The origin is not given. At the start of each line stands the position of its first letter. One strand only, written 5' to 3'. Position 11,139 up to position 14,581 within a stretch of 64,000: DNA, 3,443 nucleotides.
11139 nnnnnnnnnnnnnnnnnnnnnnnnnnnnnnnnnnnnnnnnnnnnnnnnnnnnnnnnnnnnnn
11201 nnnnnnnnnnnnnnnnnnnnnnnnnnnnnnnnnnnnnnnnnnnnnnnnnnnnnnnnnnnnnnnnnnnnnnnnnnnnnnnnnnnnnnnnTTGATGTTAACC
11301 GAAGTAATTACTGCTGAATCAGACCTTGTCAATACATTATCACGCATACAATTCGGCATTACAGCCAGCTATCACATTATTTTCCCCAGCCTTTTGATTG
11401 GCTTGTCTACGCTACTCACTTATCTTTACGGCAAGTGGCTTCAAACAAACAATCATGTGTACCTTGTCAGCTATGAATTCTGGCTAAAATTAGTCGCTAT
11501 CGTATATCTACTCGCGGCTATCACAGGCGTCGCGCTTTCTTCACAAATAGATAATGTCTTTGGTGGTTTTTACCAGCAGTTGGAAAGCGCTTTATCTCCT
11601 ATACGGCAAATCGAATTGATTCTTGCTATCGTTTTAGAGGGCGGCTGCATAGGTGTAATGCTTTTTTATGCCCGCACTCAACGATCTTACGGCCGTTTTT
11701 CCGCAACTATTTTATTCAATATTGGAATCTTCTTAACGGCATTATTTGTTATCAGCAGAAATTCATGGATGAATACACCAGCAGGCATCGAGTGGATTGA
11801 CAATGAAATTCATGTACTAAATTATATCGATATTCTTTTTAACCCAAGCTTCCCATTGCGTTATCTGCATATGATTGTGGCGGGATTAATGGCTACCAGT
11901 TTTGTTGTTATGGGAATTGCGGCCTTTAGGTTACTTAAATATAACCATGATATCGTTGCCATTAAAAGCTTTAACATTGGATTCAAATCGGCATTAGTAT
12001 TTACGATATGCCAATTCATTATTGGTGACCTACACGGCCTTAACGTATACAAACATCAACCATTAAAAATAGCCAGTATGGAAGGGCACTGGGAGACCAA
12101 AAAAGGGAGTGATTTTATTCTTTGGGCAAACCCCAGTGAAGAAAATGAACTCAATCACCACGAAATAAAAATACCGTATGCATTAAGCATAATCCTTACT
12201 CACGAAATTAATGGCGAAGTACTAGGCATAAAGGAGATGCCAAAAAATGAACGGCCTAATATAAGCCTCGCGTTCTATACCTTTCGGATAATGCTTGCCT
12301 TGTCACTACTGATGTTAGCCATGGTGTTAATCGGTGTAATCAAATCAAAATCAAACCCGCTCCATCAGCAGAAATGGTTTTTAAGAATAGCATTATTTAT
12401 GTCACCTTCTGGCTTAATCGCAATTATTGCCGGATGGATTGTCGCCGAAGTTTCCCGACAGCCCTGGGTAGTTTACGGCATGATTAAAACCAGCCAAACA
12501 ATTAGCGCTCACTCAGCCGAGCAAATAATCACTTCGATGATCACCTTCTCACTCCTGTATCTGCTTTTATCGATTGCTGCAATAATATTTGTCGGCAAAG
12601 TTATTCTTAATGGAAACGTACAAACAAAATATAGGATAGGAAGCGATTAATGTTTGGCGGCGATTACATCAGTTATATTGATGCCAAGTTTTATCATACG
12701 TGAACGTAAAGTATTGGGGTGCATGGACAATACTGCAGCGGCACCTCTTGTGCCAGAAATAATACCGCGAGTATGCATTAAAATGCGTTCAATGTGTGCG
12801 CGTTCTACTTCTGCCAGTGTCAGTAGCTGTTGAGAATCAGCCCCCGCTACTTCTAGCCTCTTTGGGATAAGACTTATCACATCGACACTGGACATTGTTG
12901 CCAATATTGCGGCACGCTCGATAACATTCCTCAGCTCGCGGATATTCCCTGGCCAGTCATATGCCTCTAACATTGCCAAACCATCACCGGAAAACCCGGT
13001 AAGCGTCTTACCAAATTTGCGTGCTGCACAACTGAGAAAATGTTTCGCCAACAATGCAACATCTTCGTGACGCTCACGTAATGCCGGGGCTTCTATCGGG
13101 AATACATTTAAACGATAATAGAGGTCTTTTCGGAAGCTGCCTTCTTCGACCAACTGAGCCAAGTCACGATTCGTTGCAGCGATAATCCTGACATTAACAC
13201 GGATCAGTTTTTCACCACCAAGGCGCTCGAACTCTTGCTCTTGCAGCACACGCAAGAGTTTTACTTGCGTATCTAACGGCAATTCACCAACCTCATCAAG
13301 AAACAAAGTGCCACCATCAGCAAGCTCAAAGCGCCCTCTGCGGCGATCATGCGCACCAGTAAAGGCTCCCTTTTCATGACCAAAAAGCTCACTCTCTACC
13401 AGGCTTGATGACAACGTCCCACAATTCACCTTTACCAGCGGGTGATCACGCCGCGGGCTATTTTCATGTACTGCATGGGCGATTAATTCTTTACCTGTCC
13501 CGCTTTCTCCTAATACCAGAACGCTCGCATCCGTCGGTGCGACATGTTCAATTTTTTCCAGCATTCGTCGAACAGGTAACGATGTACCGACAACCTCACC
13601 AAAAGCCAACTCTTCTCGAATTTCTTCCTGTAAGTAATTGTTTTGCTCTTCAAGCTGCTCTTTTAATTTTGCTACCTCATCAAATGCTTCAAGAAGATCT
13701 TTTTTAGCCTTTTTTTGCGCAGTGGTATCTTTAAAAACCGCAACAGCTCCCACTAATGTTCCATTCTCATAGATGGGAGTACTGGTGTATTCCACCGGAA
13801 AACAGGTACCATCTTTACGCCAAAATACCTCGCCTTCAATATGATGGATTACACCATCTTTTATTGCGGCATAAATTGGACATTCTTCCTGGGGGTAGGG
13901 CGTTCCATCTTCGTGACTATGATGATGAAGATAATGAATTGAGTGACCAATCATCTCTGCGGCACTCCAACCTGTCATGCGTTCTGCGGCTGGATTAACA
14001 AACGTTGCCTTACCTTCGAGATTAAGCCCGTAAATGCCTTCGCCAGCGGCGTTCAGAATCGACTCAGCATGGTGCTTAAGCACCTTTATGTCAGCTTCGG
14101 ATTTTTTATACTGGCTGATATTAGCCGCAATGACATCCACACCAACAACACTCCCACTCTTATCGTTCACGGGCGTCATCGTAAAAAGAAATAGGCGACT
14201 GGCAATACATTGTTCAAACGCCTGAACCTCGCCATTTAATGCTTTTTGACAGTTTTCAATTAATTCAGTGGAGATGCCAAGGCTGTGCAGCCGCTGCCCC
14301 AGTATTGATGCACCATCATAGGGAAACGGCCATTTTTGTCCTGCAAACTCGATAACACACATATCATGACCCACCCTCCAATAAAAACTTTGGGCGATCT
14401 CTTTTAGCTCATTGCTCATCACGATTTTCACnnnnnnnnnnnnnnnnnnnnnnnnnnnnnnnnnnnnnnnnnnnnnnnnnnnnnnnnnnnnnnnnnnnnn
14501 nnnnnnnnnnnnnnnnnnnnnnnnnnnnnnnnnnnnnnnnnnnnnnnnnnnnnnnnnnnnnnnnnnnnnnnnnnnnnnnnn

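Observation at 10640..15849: AT-rich redox island: orphan CydA-like subunit, PAS-sigma54 activator and di-heme cytochrome c peroxidase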

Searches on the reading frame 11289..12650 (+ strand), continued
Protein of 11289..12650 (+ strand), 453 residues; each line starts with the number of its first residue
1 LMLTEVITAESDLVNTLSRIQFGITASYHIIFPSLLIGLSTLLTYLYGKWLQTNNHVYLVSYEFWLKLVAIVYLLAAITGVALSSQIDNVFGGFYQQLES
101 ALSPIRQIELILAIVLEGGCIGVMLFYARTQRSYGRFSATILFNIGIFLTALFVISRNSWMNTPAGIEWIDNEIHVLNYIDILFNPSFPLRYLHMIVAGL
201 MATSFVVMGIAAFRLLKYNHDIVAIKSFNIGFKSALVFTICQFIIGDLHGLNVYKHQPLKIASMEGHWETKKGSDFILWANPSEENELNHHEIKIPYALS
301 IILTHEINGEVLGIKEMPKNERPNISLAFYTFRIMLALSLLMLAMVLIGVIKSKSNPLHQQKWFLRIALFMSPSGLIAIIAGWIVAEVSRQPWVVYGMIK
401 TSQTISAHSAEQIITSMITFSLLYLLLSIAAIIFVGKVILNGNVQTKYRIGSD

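Call 84: search_protein_representatives(alignment_id=A2)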
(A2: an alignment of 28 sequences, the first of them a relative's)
Query: 28 sequences, 443 profile positions. Proteins with E-value up to 0.001 (for the whole library): 9542; up to 1e-10: 4250; up to 1e-30: 787. The best 150 are listed.
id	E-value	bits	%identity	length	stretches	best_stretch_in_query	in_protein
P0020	2.9e-224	761.1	-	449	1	1-434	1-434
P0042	1.4e-138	478.7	-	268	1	2-265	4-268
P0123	1.0e-132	459.4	-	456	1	6-429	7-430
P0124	1.6e-128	445.5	-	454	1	6-436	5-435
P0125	1.2e-124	432.8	-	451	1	4-432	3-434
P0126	7.2e-121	420.4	-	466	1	6-428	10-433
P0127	2.0e-113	395.8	-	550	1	6-437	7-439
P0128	3.4e-111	388.5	-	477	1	6-428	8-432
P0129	5.2e-106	371.4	-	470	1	6-430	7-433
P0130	9.8e-100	350.7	-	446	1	4-432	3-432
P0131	2.0e-93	329.9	-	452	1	6-430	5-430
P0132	5.3e-93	328.5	-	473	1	6-429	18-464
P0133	4.6e-91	322.1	-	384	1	5-374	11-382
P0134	7.0e-91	321.5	-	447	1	6-348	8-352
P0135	4.4e-90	318.9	-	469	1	5-422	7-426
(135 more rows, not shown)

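Call 94: find_encoding_contigs(protein=P0083, flank=6000, max_places=2)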
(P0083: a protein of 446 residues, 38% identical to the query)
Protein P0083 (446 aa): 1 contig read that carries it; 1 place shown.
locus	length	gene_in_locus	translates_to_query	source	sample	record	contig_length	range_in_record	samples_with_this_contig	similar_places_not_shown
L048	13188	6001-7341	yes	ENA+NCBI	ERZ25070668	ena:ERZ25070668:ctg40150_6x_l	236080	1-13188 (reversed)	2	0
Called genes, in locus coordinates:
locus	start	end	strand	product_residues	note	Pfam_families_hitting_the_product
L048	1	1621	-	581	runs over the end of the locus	PF00027:cNMP_binding, PF01266:DAO (faint), PF01946:Thi4 (faint), PF00890:FAD_binding_2 (faint), PF03486:HI0933_like (faint), PF07992:Pyr_redox_2, PF13738:Pyr_redox_3, PF00070:Pyr_redox, +2 more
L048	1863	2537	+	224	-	PF06468:Spond_N (weak)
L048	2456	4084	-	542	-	PF00512:HisKA, PF02518:HATPase_c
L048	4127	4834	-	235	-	PF00072:Response_reg, PF00486:Trans_reg_C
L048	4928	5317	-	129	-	PF05239:PRC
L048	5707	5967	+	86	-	-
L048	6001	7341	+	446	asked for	PF01654:Cyt_bd_oxida_I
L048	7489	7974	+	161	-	PF03073:TspO_MBR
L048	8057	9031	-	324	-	PF13409:GST_N_2, PF13410:GST_C_2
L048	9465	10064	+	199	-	PF00258:Flavodoxin_1, PF02525:Flavodoxin_2, PF03358:FMN_red, PF12724:Flavodoxin_5 (faint)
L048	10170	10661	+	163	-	-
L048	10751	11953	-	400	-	-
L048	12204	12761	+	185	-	PF01814:Hemerythrin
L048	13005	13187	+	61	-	?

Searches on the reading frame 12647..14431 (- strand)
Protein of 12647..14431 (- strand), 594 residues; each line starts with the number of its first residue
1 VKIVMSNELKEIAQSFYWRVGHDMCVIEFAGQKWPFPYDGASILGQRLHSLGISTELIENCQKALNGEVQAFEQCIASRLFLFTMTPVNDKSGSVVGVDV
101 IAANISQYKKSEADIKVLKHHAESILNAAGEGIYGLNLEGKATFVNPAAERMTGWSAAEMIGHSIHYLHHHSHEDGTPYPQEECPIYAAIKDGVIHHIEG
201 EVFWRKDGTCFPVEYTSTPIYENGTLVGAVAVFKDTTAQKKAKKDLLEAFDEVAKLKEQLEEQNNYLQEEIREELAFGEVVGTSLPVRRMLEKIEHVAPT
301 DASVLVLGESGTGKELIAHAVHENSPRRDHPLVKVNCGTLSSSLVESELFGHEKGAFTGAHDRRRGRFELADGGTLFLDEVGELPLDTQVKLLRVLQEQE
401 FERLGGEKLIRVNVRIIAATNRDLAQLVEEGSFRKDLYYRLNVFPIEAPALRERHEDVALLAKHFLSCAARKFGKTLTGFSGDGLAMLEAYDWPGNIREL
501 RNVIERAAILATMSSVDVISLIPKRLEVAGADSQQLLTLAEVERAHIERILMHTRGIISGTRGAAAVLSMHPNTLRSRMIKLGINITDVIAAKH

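Call 3: search_protein_families(library=pfam, proteins=[window:12647-14431:-])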
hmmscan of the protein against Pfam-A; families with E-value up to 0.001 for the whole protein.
window:12647-14431:- (594 aa): 10 families
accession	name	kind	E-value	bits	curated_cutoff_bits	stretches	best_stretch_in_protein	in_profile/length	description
PF00158.32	Sigma54_activat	-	2.4e-73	245.8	20.2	1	281-447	2-168/168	Sigma-54 interaction domain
PF25601.1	AAA_lid_14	-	6e-23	80.9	27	1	452-524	1-73/87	AAA+ ATPase lid domain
PF14532.12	Sigma54_activ_2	-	1.7e-19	70.9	25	1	281-451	1-138/138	Sigma-54 interaction domain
PF13426.13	PAS_9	-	3.7e-14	53.3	27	1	132-238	3-103/103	PAS domain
PF00989.32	PAS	-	9.5e-13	48.6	22.6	1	123-235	4-112/113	PAS fold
PF08448.16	PAS_4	-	3.3e-11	43.8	23.1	1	127-240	2-109/110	PAS fold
PF07728.20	AAA_5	-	6.7e-08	33.1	22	1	304-422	2-123/139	AAA domain (dynein-related subfamily)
PF00004.35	AAA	-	4.5e-05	24.3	21.2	1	304-424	1-111/131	ATPase family associated with various cellular activities (AAA)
PF02954.25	HTH_8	-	7e-05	22.9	22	1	538-581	1-41/42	Bacterial regulatory protein, Fis family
PF08447.18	PAS_3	-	0.00012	22.8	25.6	1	143-231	2-87/89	PAS fold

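Call 4: search_protein_families(library=ncbifam, proteins=[window:12647-14431:-])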
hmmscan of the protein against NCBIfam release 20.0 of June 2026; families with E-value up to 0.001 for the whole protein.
window:12647-14431:- (594 aa): 35 families (the best 25 are shown)
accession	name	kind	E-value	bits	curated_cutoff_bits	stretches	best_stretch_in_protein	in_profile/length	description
NF011958.0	PRK15429.1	equivalog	2.8e-112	376.6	830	1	249-588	349-690/692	formate hydrogenlyase transcriptional activator FlhA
TIGR01817.1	nifA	equivalog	5.2e-111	372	528.85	1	240-520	160-437/534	nif-specific transcriptional activator NifA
NF003451.0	PRK05022.1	equivalog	4e-108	362.4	476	1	246-534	158-447/512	nitric oxide reductase transcriptional regulator NorR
NF041552.1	TF_PrdR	equivalog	5.8e-106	355.1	795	1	93-575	110-569/577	sigma-54 dependent transcriptional regulator PrdR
NF038308.1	RNA_repair_RtcR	equivalog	1.8e-99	334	650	1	238-525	142-435/530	RNA repair transcriptional activator RtcR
TIGR02915.1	PEP_resp_reg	equivalog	8.7e-99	331.3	502.6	1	239-584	101-444/445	PEP-CTERM-box response regulator transcription factor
NF008469.0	PRK11361.1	equivalog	4e-97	325.8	714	1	260-559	125-423/461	acetoacetate metabolism transcriptional regulator AtoC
TIGR01818.1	ntrC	equivalog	3.6e-95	319.5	558.6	1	251-521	108-377/463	nitrogen regulation protein NR(I)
NF007689.0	PRK10365.1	equivalog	6.4e-90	302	760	1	277-556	139-419/441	sigma-54-dependent response regulator transcription factor ZraR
TIGR02974.1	phageshock_pspF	equivalog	5.7e-87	292.1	443.55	1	281-515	2-237/336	phage shock protein operon transcriptional activator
NF050807.1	TransRegFlbDCaul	equivalog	5.5e-84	282.6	750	1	288-522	128-362/454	sigma-54-dependent transcriptional regulator FlbD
TIGR02329.1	propionate_PrpR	equivalog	4.7e-83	279.6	499.2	1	263-520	197-459/526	propionate catabolism operon regulatory protein PrpR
NF041906.1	V4R_TF_MobR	exception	5.5e-83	279.3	999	1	251-525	205-480/544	phenol degradation transcriptional regulator MobR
NF011695.0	PRK15115.1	equivalog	3.3e-82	276.6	763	1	278-543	135-396/445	two-component system response regulator GlrR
NF051870.1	NAssimRespRegNtrX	equivalog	4e-81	273.2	600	1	252-529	116-386/452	nitrogen assimilation response regulator NtrX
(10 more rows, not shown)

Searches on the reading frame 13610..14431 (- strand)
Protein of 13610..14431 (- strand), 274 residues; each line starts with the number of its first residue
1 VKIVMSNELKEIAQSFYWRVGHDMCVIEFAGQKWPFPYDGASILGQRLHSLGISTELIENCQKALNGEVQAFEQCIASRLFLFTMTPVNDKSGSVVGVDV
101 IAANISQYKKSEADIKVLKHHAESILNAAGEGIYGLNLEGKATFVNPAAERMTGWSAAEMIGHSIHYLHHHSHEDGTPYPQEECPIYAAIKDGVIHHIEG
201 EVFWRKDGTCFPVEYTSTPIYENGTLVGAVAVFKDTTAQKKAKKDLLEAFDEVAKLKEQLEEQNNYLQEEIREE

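Call 48: search_solved_structures(query=window:13610-14431:-, max_evalue=0.01, show_alignments=2)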
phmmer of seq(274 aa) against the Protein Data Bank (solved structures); distinct sequences matched with E-value up to 0.01: 21.
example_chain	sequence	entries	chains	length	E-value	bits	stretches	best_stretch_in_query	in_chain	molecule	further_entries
7r5n_A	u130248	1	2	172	1.5e-09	40.7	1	119-260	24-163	Sensory box protein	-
5xgb_A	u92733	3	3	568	4.5e-07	32.6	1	119-241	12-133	Uncharacterized protein | Uncharacterized protein PA0861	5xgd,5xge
7a6p_A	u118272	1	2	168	5e-07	32.4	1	131-260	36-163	Putative Sensory box protein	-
8js5_A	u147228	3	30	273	2.4e-05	26.9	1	88-224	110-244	Sensor protein FixL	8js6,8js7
7yx0_A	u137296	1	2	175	5.2e-05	25.8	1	123-260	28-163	Putative regulatory protein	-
8c05_A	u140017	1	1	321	0.0001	24.9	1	139-261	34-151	Sensor domain-containing diguanylate cyclase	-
9wex_A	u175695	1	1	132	0.00015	24.4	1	125-244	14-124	Sensor histidine kinase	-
6hmj_A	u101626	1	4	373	0.00034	23.2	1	143-224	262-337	Putative PAS/PAC sensor protein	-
8a7f_A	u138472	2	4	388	0.00044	22.8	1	131-254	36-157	Putative Sensory box protein,Sensor protein FixL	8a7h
5luv_A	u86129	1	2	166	0.00061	22.3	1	123-248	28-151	Putative PAS/PAC sensor protein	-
8a3u_A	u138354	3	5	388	0.00084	21.9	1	131-254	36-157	Putative Sensory box protein,Sensor protein FixL | Putative Sensory box protein,Putative Sensory box protein,Sensor protein FixL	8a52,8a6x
3ewk_A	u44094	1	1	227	0.00098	21.6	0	176-247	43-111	Sensor protein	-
8px4_A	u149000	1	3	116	0.001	21.6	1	123-176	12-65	Diguanylate cyclase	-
2cmn_A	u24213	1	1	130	0.0023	20.4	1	121-223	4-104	SENSOR PROTEIN FIXL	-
1y28_A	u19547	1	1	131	0.0027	20.2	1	120-223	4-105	Sensor protein fixL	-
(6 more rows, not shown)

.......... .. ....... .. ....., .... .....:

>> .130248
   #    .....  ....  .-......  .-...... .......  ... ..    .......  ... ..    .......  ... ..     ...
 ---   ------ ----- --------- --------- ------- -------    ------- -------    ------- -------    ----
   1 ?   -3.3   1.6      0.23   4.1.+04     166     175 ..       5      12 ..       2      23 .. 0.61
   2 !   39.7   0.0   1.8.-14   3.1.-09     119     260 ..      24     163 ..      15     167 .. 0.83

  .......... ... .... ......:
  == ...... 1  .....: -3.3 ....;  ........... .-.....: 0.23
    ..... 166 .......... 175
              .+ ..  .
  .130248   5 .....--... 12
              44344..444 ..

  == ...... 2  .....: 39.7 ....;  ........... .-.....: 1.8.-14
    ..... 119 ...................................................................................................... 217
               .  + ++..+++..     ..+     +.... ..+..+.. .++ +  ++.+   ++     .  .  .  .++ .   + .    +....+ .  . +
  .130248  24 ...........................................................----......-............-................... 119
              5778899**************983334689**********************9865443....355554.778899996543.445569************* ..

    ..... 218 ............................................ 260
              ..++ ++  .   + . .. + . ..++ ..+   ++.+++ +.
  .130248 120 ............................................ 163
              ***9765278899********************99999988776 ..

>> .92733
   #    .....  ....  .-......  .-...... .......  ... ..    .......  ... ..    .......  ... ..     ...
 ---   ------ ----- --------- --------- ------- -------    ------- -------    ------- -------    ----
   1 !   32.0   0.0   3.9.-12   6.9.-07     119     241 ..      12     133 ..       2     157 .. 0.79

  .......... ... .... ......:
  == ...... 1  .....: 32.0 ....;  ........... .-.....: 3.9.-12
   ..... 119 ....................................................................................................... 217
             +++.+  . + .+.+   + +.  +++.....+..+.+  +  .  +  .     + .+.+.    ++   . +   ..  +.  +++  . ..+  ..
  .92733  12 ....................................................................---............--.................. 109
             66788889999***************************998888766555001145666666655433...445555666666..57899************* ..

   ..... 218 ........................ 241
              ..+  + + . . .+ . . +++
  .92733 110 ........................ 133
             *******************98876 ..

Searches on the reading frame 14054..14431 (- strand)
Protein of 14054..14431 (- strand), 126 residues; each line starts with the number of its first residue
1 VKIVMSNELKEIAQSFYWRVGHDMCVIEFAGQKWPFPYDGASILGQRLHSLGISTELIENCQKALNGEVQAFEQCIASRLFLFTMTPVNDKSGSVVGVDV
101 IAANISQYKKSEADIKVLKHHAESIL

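Call 47: search_protein_families(library=pfam, proteins=[window:14054-14431:-], max_evalue=1)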
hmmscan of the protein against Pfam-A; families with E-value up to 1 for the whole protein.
seq(126 aa): 1 family
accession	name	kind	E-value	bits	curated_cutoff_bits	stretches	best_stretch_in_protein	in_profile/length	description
PF08448.16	PAS_4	-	0.0023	18.6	23.1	1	38-107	30-107/110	PAS fold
